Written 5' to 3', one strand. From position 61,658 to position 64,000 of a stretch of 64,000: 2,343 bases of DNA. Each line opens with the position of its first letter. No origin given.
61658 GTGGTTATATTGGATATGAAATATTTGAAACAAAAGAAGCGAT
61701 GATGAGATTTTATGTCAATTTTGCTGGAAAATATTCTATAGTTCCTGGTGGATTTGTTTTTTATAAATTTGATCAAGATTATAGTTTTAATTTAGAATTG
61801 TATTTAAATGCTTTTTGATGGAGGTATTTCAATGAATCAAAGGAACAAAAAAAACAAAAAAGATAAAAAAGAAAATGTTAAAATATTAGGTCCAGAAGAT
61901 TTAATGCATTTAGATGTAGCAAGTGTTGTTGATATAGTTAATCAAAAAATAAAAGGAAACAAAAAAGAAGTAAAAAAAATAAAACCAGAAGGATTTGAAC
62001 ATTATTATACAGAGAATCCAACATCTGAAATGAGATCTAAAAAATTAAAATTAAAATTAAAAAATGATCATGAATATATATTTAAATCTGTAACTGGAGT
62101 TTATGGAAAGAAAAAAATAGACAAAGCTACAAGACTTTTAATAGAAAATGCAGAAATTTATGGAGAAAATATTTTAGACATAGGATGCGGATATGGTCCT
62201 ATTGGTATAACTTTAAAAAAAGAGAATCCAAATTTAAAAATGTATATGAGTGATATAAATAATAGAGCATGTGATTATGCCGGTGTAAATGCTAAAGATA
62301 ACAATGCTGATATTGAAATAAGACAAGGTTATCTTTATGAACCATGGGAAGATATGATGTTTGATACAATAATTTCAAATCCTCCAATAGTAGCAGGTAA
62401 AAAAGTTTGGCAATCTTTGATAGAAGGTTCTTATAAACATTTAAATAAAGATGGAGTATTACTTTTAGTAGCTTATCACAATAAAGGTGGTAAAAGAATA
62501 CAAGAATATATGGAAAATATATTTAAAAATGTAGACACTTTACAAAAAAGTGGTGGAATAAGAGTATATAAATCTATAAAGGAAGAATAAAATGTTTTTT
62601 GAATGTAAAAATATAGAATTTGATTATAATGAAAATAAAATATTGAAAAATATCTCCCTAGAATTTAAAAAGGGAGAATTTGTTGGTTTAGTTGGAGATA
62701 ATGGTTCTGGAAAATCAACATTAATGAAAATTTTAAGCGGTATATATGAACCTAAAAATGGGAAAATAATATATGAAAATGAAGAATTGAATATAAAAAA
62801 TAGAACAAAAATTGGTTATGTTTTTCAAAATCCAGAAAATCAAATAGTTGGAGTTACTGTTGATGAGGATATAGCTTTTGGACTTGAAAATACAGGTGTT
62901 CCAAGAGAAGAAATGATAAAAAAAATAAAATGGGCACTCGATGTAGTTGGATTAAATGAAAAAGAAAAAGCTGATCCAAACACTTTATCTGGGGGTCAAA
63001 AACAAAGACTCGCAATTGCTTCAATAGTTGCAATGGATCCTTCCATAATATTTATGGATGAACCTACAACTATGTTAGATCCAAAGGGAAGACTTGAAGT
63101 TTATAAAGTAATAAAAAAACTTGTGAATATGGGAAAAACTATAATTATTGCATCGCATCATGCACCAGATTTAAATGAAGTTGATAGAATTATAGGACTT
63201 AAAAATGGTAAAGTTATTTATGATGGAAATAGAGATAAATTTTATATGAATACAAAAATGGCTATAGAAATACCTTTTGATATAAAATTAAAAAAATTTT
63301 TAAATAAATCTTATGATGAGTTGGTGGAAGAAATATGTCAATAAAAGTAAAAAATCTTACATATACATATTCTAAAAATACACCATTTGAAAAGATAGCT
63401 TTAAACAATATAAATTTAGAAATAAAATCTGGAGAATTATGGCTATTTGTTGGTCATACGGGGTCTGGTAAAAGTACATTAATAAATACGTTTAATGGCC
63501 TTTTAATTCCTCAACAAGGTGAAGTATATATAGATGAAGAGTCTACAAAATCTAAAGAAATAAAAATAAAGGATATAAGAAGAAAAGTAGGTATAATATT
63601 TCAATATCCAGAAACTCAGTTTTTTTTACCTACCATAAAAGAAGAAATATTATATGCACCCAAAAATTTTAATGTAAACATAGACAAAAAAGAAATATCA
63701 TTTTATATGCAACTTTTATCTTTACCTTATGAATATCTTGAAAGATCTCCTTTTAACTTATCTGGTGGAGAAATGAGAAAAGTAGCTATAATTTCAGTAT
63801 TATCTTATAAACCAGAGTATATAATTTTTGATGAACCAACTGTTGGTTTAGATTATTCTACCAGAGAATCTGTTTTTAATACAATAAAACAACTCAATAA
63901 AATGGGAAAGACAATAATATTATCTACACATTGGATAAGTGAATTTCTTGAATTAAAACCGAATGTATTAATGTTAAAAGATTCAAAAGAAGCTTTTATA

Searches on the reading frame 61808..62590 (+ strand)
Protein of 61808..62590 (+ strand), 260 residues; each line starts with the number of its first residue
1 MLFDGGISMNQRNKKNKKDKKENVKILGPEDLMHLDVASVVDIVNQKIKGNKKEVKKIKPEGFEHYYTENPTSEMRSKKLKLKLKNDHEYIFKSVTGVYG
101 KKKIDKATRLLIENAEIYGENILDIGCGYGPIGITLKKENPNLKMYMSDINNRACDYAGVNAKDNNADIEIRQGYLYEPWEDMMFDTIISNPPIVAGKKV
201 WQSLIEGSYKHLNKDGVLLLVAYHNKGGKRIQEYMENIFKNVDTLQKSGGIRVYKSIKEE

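Call 66: search_protein_families(library=ncbifam, proteins=[window:61808-62590:+], max_evalue=0.00001)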
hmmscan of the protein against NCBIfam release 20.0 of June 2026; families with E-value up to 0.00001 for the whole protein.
window:61808-62590:+ (260 aa): 13 families
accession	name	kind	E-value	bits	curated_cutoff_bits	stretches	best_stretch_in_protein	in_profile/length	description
NF007023.0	PRK09489.1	equivalog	3.8e-20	72.3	295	1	91-258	168-336/342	16S rRNA (guanine(1207)-N(2))-methyltransferase RsmC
TIGR03534.1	RF_mod_PrmC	equivalog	8.2e-20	71.3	199.1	1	120-196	90-168/253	peptide chain release factor N(5)-glutamine methyltransferase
NF011529.0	PRK14968.1-3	equivalog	1.1e-16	60.9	162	1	108-197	23-111/198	putative methyltransferase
TIGR00536.1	hemK_fam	subfamily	3.5e-16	59.1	115.5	1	105-211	103-207/286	HemK family protein methyltransferase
TIGR03533.1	L3_gln_methyl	equivalog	2.2e-11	43.7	229.7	1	120-199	123-204/284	50S ribosomal protein L3 N(5)-glutamine methyltransferase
TIGR00537.1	hemK_rel_arch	hypoth_equivalog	1.5e-09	37.8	87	1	115-198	16-96/179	HemK2/MTQ2 family protein methyltransferase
NF002421.0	PRK01544.1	equivalog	1.6e-08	33.7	567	1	102-206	120-228/524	bifunctional peptide chain release factor N(5)-glutamine methyltransferase PrmC/tRNA (guanosine(46)-N7)-methyltransferase TrmB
NF011527.0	PRK14968.1-1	equivalog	2.5e-08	33.9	242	1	117-195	33-104/192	putative methyltransferase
TIGR02469.1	CbiT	equivalog_domain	6.7e-08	32.8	78.3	1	111-221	11-121/124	precorrin-6Y C5,15-methyltransferase (decarboxylating) subunit CbiT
NF011577.0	PRK15001.1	equivalog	1.7e-07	30.5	468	1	77-257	187-372/378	23S rRNA (guanine(1835)-N(2))-methyltransferase RlmG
NF001786.0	PRK00517.2-4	equivalog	3.3e-07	29.7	327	1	111-247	136-264/277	50S ribosomal protein L11 methyltransferase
NF001785.0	PRK00517.2-2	equivalog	3.5e-07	29.7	188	1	112-237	139-260/282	50S ribosomal protein L11 methyltransferase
TIGR00406.1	prmA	equivalog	6.1e-06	25.9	183.15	1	114-246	155-283/288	50S ribosomal protein L11 methyltransferase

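Call 67: search_protein_families(library=pfam, proteins=[window:61808-62590:+], max_evalue=0.00001)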
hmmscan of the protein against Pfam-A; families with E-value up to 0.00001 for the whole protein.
window:61808-62590:+ (260 aa): 5 families
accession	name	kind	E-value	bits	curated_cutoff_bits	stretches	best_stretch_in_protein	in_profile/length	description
PF05175.20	MTS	-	1e-41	142.9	23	1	90-255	2-170/170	Methyltransferase small domain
PF13847.12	Methyltransf_31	-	9.1e-10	38.8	27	1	119-230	4-114/145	Methyltransferase domain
PF13649.12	Methyltransf_25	-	3.8e-09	37.5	27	1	122-216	1-97/97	Methyltransferase domain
PF06325.19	PrmA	-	5e-07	29.9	22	1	112-249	155-287/296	Ribosomal protein L11 methyltransferase (PrmA)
PF08242.18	Methyltransf_12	-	1.2e-06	29.6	30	1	123-218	1-98/98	Methyltransferase domain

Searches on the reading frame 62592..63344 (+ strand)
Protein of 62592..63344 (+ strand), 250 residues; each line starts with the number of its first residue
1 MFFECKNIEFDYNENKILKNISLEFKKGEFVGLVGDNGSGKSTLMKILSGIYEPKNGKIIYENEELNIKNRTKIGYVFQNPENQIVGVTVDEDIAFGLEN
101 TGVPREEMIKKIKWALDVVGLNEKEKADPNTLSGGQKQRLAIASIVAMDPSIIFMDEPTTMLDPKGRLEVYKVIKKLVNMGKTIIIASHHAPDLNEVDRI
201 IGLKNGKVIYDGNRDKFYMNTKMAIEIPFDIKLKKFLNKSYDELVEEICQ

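Call 66: search_protein_families(library=ncbifam, proteins=[window:62592-63344:+], max_evalue=0.00001)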
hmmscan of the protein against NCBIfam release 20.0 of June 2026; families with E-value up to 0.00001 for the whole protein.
window:62592-63344:+ (250 aa): 188 families (the best 25 are shown)
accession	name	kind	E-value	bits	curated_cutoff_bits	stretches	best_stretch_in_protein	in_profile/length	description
TIGR04520.1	ECF_ATPase_1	equivalog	4.7e-80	268.9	315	1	4-246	2-256/269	energy-coupling factor transporter ATPase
NF010156.0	PRK13635.1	equivalog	2.8e-71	239.9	392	1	4-240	7-254/279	energy-coupling factor ABC transporter ATP-binding protein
NF010167.0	PRK13648.1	subfamily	6.4e-63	212.6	241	1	4-241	9-257/269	energy-coupling factor transporter ATPase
TIGR04521.1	ECF_ATPase_2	equivalog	6.9e-63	212.3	330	1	5-227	3-242/279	energy-coupling factor transporter ATPase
NF010158.0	PRK13637.1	equivalog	2.1e-55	187.9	390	1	14-231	19-246/287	energy-coupling factor transporter ATPase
TIGR01166.1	cbiO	subfamily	8.4e-55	185.2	211.8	1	13-190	3-186/190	cobalt ABC transporter, ATP-binding protein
NF010170.0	PRK13651.1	equivalog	3.8e-51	173.9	432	2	71-228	104-263/308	cobalt transporter ATP-binding subunit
NF010155.0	PRK13634.1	equivalog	1.1e-48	166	413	1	8-246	8-266/290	energy-coupling factor ABC transporter ATP-binding protein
NF010171.0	PRK13652.1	equivalog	6.7e-47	159.9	476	1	3-228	4-236/277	cobalt transporter ATP-binding subunit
NF010157.0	PRK13636.1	equivalog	2.8e-46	158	463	1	4-224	7-236/285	cobalt transporter ATP-binding subunit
TIGR03608.1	L_ocin_972_ABC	subfamily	1.1e-45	155.7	254.85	1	6-202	2-205/206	putative bacteriocin export ABC transporter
NF010159.0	PRK13638.1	equivalog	7.9e-44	150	489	1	7-223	6-229/271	energy-coupling factor ABC transporter ATP-binding protein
TIGR03375.1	type_I_sec_LssB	subfamily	5.6e-43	147.2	693.1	1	3-218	466-689/696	type I secretion system permease/ATPase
TIGR02673.1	FtsE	equivalog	2.6e-42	144.9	264.85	1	5-206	4-213/214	cell division ATP-binding protein FtsE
TIGR03265.1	PhnT2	equivalog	3.5e-42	144.9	457.7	1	4-221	6-226/353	putative 2-aminoethylphosphonate ABC transporter ATP-binding protein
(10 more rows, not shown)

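Call 67: search_protein_families(library=pfam, proteins=[window:62592-63344:+], max_evalue=0.00001)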
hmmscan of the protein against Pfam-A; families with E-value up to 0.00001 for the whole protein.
window:62592-63344:+ (250 aa): 4 families
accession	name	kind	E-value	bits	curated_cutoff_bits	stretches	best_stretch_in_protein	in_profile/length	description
PF00005.33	ABC_tran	-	5.8e-34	118.1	25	1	18-160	1-137/137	ABC transporter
PF02463.25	SMC_N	-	2.7e-12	47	40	1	19-205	16-213/220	RecF/RecN/SMC N terminal domain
PF13304.12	AAA_21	-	1.4e-10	42.1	27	0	30-51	1-22/304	AAA domain, putative AbiEii toxin, Type IV TA system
PF13175.12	AAA_15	-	1.8e-09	38.1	32.1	1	18-109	14-92/374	AAA ATPase domain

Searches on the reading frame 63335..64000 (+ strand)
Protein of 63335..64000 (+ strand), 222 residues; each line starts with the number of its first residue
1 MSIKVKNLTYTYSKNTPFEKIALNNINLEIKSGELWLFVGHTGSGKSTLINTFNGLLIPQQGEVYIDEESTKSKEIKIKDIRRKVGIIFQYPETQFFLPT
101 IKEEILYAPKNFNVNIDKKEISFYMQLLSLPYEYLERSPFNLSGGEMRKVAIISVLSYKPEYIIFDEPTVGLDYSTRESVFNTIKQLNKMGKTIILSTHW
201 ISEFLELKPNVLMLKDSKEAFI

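Call 66: search_protein_families(library=ncbifam, proteins=[window:63335-64000:+], max_evalue=0.00001)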
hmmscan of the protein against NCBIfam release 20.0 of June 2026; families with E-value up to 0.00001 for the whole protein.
window:63335-64000:+ (222 aa): 186 families (the best 25 are shown)
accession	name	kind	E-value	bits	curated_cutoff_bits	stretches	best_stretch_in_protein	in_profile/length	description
TIGR04521.1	ECF_ATPase_2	equivalog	8.7e-77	257.9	330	1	3-218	1-222/279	energy-coupling factor transporter ATPase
NF010158.0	PRK13637.1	equivalog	3e-69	233.3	390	1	1-218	1-222/287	energy-coupling factor transporter ATPase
NF010155.0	PRK13634.1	equivalog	5.7e-62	209.6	413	1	1-215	1-220/290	energy-coupling factor ABC transporter ATP-binding protein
NF010166.0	PRK13646.1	equivalog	1.2e-61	208.5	458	1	1-217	1-222/286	energy-coupling factor transporter ATPase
NF010170.0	PRK13651.1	equivalog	1.4e-58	198.2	432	2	71-218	92-242/308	cobalt transporter ATP-binding subunit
TIGR04520.1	ECF_ATPase_1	equivalog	4.6e-54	183.6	315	1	3-216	1-211/269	energy-coupling factor transporter ATPase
NF010153.0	PRK13631.1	equivalog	2.8e-52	177.7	463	1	2-216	21-251/320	cobalt transporter ATP-binding subunit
NF010156.0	PRK13635.1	equivalog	9.4e-42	143.1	392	1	3-214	6-213/279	energy-coupling factor ABC transporter ATP-binding protein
TIGR01166.1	cbiO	subfamily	2.8e-41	141.1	211.8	1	22-201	7-187/190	cobalt ABC transporter, ATP-binding protein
NF010171.0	PRK13652.1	equivalog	3.7e-40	137.8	476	1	3-211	4-208/277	cobalt transporter ATP-binding subunit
NF010157.0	PRK13636.1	equivalog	1.4e-33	116.3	463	1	3-205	6-206/285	cobalt transporter ATP-binding subunit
NF010167.0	PRK13648.1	subfamily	5.6e-32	111.2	241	1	3-212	8-214/269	energy-coupling factor transporter ATPase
TIGR03608.1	L_ocin_972_ABC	subfamily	1.3e-31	109.7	254.85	1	19-199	10-192/206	putative bacteriocin export ABC transporter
TIGR01186.1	proV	subfamily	1.8e-31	109.6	326.6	1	20-217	6-206/363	betaine/proline/choline family ABC transporter ATP-binding protein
TIGR02315.1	ABC_phnC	equivalog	3.9e-30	105.1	266.1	1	3-218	2-223/243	phosphonate ABC transporter ATP-binding protein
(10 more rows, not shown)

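Call 67: search_protein_families(library=pfam, proteins=[window:63335-64000:+], max_evalue=0.00001)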
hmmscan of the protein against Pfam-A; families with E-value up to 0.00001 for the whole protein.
window:63335-64000:+ (222 aa): 3 families
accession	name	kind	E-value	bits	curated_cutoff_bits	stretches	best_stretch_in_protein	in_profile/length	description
PF00005.33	ABC_tran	-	2.4e-28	99.9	25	1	23-169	1-136/137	ABC transporter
PF13304.12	AAA_21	-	1.5e-07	32.2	27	0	135-199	231-298/304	AAA domain, putative AbiEii toxin, Type IV TA system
PF13555.12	AAA_29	-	6.3e-06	26.3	27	0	28-61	17-50/61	P-loop containing region of AAA domain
